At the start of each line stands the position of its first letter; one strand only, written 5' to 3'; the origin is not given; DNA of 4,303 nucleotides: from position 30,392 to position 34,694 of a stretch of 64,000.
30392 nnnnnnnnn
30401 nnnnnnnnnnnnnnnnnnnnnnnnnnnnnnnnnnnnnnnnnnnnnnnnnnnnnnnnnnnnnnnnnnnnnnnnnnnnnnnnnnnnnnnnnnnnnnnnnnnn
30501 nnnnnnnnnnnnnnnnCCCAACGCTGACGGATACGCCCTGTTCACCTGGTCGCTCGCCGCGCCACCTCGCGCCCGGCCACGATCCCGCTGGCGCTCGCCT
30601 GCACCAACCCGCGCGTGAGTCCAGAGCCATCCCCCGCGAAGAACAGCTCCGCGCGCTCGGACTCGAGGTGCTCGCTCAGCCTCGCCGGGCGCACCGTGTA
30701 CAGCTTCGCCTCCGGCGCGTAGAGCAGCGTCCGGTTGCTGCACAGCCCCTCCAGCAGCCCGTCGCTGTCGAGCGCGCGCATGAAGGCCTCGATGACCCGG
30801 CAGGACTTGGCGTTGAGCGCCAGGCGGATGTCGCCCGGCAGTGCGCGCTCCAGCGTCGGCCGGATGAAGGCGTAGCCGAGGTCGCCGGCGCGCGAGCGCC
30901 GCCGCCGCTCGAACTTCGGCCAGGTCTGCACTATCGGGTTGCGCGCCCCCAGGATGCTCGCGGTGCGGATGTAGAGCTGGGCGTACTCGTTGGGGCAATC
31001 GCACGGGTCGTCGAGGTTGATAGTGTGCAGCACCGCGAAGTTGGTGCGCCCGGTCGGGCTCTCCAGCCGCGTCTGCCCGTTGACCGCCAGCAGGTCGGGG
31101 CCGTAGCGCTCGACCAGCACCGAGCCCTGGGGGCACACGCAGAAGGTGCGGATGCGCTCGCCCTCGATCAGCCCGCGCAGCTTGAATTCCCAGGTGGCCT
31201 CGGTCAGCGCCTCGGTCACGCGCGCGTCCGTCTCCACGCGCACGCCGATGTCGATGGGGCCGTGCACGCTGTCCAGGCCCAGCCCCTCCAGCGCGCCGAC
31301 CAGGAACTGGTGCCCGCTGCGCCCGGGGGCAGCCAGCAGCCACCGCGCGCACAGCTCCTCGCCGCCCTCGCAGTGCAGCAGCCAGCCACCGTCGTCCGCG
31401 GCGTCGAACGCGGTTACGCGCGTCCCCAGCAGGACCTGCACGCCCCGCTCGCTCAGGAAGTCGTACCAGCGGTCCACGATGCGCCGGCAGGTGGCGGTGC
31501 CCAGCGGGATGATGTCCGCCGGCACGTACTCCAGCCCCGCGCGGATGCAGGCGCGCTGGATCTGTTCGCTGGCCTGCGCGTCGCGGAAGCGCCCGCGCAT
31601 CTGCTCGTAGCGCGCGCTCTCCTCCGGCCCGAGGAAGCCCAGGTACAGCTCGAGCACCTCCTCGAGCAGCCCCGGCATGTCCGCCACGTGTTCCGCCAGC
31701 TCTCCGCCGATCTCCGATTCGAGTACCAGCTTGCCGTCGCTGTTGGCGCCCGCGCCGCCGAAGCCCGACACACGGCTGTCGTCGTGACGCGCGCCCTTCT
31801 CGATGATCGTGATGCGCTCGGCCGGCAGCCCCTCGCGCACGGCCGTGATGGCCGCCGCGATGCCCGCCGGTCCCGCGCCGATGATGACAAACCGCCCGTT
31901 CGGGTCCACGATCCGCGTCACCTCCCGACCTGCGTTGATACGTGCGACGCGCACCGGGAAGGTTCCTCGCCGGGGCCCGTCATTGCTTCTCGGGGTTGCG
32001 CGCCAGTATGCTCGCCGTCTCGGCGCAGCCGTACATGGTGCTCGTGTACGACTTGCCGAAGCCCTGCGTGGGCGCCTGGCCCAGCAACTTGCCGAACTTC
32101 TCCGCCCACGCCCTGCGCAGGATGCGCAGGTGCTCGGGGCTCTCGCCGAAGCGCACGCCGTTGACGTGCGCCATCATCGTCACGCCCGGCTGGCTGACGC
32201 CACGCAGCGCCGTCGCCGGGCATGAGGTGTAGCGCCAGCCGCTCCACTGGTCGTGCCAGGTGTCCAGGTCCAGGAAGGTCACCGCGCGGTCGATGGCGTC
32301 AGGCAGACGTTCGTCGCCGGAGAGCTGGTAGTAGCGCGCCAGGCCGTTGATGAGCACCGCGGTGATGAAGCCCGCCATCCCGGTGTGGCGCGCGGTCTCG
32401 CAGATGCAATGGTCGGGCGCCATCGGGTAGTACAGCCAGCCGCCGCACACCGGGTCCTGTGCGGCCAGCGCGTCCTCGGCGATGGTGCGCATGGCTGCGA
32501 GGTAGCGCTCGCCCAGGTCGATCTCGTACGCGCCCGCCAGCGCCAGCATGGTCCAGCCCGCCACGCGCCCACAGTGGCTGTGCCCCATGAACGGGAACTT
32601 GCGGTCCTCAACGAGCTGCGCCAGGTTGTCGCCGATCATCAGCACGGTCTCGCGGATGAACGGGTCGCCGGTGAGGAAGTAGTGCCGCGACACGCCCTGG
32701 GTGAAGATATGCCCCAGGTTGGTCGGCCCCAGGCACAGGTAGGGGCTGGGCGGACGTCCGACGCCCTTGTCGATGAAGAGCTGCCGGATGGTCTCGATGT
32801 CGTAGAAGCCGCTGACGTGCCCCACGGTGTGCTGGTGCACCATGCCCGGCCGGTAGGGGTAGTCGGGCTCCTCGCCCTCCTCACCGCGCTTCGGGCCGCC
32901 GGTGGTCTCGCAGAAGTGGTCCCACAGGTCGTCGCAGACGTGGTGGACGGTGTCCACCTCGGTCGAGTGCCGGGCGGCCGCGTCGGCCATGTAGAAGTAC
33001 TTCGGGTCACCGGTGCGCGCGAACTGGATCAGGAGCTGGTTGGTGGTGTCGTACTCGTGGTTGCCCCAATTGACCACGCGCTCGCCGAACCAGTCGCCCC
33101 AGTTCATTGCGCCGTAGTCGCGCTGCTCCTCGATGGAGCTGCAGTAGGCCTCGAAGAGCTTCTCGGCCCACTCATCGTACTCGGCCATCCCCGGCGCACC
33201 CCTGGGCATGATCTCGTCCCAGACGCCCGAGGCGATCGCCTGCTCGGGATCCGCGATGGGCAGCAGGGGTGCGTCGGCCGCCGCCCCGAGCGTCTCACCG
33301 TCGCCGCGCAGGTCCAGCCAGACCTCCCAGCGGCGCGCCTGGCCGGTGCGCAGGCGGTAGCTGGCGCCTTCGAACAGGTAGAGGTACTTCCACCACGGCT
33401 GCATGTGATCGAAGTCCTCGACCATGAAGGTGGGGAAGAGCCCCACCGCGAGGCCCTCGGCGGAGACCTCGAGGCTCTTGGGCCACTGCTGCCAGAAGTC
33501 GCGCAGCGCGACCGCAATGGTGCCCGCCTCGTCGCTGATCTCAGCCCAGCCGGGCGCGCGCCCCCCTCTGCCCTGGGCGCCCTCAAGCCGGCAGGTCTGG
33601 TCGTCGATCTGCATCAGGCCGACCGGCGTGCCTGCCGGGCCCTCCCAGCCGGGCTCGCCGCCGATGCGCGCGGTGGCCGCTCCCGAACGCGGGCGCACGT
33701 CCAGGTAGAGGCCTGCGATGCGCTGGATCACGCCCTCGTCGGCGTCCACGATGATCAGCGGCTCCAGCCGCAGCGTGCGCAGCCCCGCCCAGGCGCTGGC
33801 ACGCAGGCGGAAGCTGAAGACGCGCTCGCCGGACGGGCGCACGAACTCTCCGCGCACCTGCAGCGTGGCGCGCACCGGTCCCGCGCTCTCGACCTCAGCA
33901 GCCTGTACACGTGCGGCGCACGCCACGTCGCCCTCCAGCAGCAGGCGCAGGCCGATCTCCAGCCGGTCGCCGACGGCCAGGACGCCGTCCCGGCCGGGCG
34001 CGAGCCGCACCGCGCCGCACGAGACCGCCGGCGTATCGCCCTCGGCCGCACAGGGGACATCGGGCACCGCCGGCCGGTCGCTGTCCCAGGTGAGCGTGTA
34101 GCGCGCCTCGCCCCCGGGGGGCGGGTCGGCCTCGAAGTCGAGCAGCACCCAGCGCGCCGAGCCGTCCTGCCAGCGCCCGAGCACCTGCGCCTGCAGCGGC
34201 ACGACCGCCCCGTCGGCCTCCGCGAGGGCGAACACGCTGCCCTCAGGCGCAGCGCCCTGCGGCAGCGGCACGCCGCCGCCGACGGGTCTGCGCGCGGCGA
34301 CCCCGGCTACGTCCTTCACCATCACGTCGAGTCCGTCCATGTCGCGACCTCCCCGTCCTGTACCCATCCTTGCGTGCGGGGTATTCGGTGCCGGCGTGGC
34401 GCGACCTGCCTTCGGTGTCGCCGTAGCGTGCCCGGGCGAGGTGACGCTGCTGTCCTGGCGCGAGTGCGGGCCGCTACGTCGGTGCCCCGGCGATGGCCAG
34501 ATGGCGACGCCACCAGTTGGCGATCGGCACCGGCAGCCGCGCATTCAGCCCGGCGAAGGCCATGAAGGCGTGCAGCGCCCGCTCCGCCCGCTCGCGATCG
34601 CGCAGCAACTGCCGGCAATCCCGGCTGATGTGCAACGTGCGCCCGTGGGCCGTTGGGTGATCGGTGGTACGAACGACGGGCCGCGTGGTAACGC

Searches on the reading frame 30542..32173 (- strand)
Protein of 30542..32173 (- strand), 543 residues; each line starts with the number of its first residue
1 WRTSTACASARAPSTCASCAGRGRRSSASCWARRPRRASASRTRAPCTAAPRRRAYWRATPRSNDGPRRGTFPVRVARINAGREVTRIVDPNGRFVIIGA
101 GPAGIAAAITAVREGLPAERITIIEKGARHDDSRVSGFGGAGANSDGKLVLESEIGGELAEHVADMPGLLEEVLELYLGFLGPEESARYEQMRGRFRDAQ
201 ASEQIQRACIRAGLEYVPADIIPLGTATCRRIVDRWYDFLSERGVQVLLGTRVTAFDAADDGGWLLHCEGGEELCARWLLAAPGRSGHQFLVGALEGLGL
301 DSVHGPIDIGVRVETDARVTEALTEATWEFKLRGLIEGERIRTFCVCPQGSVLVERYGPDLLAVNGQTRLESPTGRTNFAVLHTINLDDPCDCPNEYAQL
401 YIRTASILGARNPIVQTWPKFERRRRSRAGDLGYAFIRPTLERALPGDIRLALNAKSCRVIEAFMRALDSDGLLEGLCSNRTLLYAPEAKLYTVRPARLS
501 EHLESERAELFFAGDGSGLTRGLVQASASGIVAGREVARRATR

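Call 11: search_protein_families(library=pfam, proteins=[window:30542-32173:-], max_evalue=0.001)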
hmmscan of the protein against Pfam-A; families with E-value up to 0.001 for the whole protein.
window:30542-32173:- (543 aa): 7 families
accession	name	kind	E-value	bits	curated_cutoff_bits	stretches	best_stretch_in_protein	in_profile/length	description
PF01134.28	GIDA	-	1.6e-09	37.7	22.1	1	485-541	331-387/391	Glucose inhibited division protein A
PF01266.30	DAO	-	4e-08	33.6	27.9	1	95-286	2-205/353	FAD dependent oxidoreductase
PF07992.20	Pyr_redox_2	-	8e-08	32.5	26.1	0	95-127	3-32/291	Pyridine nucleotide-disulphide oxidoreductase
PF03486.20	HI0933_like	-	2.4e-06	27.6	50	0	95-130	3-35/244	HI0933-like protein Rossmann domain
PF13738.12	Pyr_redox_3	-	4.6e-05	23.3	30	1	96-128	1-31/305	Pyridine nucleotide-disulphide oxidoreductase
PF12831.13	FAD_oxidored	-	6.1e-05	22.9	27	0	96-126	3-30/416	FAD dependent oxidoreductase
PF00890.30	FAD_binding_2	-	0.00092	18.9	20.4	0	96-142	3-46/414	FAD binding domain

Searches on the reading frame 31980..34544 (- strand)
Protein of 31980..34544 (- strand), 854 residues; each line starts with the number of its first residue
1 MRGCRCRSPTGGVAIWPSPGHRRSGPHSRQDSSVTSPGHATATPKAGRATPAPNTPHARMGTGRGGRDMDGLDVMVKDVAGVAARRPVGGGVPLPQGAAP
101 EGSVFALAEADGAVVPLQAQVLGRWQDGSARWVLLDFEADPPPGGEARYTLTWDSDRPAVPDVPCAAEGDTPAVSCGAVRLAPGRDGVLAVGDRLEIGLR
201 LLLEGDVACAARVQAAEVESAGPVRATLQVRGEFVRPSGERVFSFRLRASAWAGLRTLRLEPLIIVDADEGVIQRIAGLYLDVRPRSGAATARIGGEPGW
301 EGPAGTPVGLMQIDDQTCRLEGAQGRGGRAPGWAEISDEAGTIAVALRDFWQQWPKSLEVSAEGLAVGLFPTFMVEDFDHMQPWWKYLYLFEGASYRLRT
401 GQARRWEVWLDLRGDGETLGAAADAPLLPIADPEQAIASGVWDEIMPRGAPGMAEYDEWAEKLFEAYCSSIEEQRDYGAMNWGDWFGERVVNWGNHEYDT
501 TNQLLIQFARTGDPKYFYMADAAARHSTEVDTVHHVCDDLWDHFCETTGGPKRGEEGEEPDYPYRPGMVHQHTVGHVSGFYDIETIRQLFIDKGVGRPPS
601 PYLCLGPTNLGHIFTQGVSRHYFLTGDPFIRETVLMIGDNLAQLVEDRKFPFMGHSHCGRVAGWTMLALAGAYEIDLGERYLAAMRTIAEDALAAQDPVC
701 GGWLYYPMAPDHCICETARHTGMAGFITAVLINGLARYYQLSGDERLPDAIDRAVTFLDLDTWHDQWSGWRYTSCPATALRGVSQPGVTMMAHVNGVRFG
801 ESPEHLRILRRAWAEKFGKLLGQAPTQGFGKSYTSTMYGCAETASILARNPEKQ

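Call 24: search_protein_families(library=pfam, proteins=[window:31980-34544:-], max_evalue=0.0001)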
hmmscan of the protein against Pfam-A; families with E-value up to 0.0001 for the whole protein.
window:31980-34544:- (854 aa): 3 families
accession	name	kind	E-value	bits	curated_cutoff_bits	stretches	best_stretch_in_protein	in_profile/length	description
PF21345.3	PcRGLX_2nd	-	1.6e-14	54.2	23.5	2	209-271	66-129/360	PcRGLX-like protein central beta sandwich domain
PF19501.5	PcRGLX_1st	-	1.6e-07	31.5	22.1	1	89-133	20-64/83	PcRGLX-like N-terminal RIFT barrel domain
PF21346.3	PcRGLX_3rd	-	1.4e-06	28.3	23.8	1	438-534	16-123/411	PcRGLX-like protein C-terminal alpha/alpha toroid domain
